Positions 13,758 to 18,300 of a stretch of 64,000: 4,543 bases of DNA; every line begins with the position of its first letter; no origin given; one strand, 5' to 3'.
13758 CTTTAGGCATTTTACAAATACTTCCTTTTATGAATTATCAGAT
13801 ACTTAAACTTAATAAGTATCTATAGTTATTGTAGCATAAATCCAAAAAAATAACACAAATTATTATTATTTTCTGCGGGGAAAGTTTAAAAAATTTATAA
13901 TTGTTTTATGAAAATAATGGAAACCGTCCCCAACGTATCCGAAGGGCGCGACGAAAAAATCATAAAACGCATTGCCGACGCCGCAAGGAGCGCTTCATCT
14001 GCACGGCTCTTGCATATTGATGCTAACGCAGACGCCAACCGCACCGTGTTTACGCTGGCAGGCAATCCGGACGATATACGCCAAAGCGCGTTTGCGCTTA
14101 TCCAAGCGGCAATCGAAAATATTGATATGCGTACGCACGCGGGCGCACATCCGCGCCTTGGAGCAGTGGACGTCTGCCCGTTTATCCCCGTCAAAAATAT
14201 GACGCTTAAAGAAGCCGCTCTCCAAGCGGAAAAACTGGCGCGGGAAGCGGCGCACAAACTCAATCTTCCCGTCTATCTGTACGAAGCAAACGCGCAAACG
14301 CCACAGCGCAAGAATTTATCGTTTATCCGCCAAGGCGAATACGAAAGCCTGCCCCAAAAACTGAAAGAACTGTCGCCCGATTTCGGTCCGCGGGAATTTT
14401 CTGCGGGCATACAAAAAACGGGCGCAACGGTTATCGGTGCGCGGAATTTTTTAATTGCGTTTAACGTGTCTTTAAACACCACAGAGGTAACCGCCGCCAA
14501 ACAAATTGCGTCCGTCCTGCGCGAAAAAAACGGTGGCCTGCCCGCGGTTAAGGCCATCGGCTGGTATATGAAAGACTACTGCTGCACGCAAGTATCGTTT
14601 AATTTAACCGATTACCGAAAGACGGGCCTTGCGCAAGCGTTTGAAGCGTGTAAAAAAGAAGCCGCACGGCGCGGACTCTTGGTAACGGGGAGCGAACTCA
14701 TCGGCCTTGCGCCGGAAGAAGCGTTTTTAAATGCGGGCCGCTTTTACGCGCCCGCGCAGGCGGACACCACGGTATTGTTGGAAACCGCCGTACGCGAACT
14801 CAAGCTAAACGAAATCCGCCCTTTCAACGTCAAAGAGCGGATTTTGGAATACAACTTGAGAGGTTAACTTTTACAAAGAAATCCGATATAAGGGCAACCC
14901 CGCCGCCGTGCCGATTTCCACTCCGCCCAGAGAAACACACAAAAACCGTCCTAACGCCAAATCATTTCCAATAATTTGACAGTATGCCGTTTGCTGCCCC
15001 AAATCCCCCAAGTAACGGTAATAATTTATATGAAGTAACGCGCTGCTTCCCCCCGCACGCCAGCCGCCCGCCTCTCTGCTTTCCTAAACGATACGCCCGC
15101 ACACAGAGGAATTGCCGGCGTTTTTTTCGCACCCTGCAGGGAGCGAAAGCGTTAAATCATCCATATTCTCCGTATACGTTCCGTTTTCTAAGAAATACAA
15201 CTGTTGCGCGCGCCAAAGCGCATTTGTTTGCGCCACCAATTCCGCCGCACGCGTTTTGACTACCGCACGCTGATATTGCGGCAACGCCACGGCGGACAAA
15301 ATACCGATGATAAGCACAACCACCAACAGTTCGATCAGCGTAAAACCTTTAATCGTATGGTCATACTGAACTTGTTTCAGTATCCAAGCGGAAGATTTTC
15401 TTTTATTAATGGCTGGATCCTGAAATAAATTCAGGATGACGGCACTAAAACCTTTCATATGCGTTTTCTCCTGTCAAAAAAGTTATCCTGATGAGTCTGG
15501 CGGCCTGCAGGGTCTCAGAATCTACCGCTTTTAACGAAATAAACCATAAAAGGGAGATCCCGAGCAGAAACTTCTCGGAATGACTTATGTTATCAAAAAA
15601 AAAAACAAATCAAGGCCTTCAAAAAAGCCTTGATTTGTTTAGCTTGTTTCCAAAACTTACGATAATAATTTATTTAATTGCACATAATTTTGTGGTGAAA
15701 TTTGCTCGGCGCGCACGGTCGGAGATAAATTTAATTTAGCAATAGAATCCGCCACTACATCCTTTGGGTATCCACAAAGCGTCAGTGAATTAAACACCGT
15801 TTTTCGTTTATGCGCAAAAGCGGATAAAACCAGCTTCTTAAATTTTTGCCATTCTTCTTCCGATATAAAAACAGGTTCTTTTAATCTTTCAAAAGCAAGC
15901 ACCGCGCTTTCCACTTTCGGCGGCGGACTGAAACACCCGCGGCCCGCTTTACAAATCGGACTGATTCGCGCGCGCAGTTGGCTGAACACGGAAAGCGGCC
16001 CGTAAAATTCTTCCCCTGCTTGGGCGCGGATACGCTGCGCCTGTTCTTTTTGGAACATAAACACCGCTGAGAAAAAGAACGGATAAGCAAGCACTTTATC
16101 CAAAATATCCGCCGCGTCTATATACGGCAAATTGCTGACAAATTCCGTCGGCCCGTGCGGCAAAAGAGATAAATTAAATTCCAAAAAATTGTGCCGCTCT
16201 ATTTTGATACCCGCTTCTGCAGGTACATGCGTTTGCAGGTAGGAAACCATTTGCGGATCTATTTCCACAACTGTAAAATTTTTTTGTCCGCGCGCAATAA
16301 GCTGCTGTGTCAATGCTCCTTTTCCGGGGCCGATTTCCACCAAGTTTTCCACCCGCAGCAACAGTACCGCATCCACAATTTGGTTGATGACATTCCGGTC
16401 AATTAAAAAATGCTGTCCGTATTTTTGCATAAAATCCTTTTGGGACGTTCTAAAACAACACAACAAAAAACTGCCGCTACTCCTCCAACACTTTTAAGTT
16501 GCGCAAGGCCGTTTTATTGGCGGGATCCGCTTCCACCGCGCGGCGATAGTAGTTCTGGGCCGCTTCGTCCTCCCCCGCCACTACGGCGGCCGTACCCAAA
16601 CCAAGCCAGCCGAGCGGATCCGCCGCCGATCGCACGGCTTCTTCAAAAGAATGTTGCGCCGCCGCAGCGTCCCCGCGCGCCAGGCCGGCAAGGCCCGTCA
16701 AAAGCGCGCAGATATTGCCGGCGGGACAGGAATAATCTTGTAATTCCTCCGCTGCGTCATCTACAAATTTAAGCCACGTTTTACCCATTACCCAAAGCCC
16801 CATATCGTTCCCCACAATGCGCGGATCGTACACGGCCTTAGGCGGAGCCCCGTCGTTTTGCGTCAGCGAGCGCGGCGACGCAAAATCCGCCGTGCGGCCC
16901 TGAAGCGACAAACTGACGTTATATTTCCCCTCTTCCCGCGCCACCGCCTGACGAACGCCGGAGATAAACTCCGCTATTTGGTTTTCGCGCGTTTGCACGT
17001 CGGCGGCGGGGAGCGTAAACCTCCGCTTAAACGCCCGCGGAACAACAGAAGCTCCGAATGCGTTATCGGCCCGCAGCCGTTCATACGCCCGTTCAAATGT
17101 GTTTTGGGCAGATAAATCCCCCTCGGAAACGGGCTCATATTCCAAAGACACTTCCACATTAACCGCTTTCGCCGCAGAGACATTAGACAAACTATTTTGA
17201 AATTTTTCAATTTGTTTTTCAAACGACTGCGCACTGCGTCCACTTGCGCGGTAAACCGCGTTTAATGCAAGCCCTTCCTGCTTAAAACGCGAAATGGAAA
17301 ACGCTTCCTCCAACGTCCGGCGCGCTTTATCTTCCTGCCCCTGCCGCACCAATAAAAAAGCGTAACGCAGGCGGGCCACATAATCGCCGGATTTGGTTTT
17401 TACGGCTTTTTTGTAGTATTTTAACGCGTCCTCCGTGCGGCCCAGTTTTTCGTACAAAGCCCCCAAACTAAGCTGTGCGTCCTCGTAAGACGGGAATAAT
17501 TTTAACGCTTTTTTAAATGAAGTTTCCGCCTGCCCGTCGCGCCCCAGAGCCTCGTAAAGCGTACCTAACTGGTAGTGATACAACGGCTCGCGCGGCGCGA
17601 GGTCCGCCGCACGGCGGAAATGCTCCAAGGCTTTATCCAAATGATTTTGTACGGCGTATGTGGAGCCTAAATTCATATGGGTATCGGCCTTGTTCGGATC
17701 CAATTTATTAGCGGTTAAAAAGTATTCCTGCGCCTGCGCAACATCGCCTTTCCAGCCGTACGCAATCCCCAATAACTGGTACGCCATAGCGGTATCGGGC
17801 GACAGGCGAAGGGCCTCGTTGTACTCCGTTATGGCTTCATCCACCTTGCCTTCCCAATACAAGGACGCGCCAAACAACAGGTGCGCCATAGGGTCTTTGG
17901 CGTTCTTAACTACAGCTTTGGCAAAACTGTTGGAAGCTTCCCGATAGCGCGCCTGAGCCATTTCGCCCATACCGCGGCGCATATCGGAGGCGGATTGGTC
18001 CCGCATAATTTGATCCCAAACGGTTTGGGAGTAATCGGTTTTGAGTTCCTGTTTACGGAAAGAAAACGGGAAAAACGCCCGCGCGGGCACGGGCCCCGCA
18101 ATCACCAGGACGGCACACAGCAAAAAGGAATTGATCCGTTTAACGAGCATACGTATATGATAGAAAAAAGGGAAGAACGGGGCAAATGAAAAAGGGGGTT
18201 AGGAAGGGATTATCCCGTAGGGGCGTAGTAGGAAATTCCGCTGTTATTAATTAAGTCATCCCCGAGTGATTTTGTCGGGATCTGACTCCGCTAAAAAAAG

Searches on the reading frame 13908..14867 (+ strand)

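Call 7: search_protein_families(library=pfam, proteins=[window:13908-14867:+], max_evalue=0.01)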
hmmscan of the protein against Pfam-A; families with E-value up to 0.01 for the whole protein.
window:13908-14867:+ (319 aa): 2 families
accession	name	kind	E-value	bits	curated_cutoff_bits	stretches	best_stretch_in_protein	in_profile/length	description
PF07837.17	FTCD_N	-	1.2e-63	214.4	27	1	3-179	1-176/176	Formiminotransferase domain, N-terminal subdomain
PF02971.19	FTCD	-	7.2e-39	133.4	24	1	181-315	1-145/145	Formiminotransferase domain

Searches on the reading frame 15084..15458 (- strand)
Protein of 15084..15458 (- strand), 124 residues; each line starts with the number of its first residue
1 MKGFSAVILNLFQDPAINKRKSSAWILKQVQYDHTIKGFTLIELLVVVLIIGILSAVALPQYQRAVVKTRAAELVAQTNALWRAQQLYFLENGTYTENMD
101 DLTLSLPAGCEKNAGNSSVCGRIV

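Call 7: search_protein_families(library=pfam, proteins=[window:15084-15458:-], max_evalue=0.01)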
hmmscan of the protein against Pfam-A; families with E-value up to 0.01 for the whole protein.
window:15084-15458:- (124 aa): 3 families
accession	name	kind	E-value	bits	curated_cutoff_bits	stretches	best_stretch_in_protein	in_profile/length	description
PF07963.17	N_methyl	-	8.8e-08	31.9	21.2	1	37-59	5-27/27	Prokaryotic N-terminal methylation motif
PF16734.10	Pilin_GH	-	7.9e-05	23.5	28.9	1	78-108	8-38/114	Type IV pilin-like G and H, putative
PF16732.10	ComP_DUS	-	0.0053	18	27.3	1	60-102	1-45/87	Type IV minor pilin ComP, DNA uptake sequence receptor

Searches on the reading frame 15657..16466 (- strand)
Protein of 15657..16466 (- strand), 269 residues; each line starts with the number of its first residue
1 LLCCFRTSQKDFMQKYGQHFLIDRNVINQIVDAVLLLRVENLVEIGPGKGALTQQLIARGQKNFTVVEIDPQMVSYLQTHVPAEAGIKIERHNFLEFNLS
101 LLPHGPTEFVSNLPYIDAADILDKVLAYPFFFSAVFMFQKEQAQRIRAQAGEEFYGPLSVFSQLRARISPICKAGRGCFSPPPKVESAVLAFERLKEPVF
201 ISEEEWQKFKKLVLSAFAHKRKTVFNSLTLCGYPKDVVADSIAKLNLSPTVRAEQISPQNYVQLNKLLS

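Call 7: search_protein_families(library=pfam, proteins=[window:15657-16466:-], max_evalue=0.01)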
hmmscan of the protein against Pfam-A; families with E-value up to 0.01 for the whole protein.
window:15657-16466:- (269 aa): 4 families
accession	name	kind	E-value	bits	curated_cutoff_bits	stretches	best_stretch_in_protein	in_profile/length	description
PF00398.26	RrnaAD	-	5.4e-51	173.7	24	1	12-267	4-260/263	Ribosomal RNA adenine dimethylase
PF13649.12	Methyltransf_25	-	0.00024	22.2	27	1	43-96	2-57/97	Methyltransferase domain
PF08241.18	Methyltransf_11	-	0.0029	18.7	21.2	1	43-87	1-44/95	Methyltransferase domain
PF08242.18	Methyltransf_12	-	0.0033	18.6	30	1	43-100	1-59/98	Methyltransferase domain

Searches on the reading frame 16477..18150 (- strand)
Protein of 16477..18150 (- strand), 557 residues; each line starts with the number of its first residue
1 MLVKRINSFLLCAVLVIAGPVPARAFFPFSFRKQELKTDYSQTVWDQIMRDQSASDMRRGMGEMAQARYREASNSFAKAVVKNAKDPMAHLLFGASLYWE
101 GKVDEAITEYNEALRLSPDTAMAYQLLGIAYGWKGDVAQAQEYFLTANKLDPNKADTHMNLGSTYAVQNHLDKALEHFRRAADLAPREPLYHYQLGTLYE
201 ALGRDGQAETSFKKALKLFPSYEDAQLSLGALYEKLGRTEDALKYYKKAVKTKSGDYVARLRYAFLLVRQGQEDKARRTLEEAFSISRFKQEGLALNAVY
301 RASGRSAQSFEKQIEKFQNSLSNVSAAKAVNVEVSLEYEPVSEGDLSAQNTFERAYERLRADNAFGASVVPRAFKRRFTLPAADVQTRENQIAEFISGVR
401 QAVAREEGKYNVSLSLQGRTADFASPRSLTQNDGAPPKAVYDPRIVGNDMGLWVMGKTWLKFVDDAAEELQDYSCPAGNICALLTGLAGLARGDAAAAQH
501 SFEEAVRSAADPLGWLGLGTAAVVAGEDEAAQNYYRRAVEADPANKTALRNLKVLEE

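Call 7: search_protein_families(library=pfam, proteins=[window:16477-18150:-], max_evalue=0.01)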
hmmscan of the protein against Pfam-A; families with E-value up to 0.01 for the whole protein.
window:16477-18150:- (557 aa): 29 families (the best 25 are shown)
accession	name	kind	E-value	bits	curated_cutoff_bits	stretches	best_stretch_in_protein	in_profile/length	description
PF07719.23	TPR_2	-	7.5e-38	126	27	5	155-187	1-33/34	Tetratricopeptide repeat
PF00515.34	TPR_1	-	3e-32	109.5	27.8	3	225-251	3-29/34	Tetratricopeptide repeat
PF13181.12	TPR_8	-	1.7e-30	103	25.7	2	192-221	4-33/34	Tetratricopeptide repeat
PF13414.12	TPR_11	-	1.5e-28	98.6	26.8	3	97-132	4-39/42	TPR repeat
PF13432.12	TPR_16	-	4e-26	91.5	32.7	4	193-256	1-64/65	Tetratricopeptide repeat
PF13428.12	TPR_14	-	4.8e-26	89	23.5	5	224-265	2-43/44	Tetratricopeptide repeat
PF14559.12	TPR_19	-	2.2e-24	86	25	4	237-283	5-51/68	Tetratricopeptide repeat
PF13431.12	TPR_17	-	2.3e-21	74.7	24.4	2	212-243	2-33/34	Tetratricopeptide repeat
PF13424.12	TPR_12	-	1.2e-19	70.7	30.1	4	193-251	7-73/77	Tetratricopeptide repeat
PF23914.1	TPR_CcmH_CycH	-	2.1e-14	54.1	42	1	228-302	55-132/158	Cytochrome c-type biogenesis protein H TPR domain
PF13174.12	TPR_6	-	2.1e-14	53.5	26.3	0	224-251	1-28/33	Tetratricopeptide repeat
PF13176.12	TPR_7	-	4.2e-13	48.7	27.9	1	228-252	4-30/36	Tetratricopeptide repeat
PF13429.12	TPR_15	-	1.1e-11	45.1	26.2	2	227-283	218-274/280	Tetratricopeptide repeat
PF13371.12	TPR_9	-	6.6e-07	29.7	35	1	163-225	3-65/73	Tetratricopeptide repeat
PF12895.13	ANAPC3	-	1.6e-06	28.8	27.2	0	212-283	12-82/82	Anaphase-promoting complex, cyclosome, subunit 3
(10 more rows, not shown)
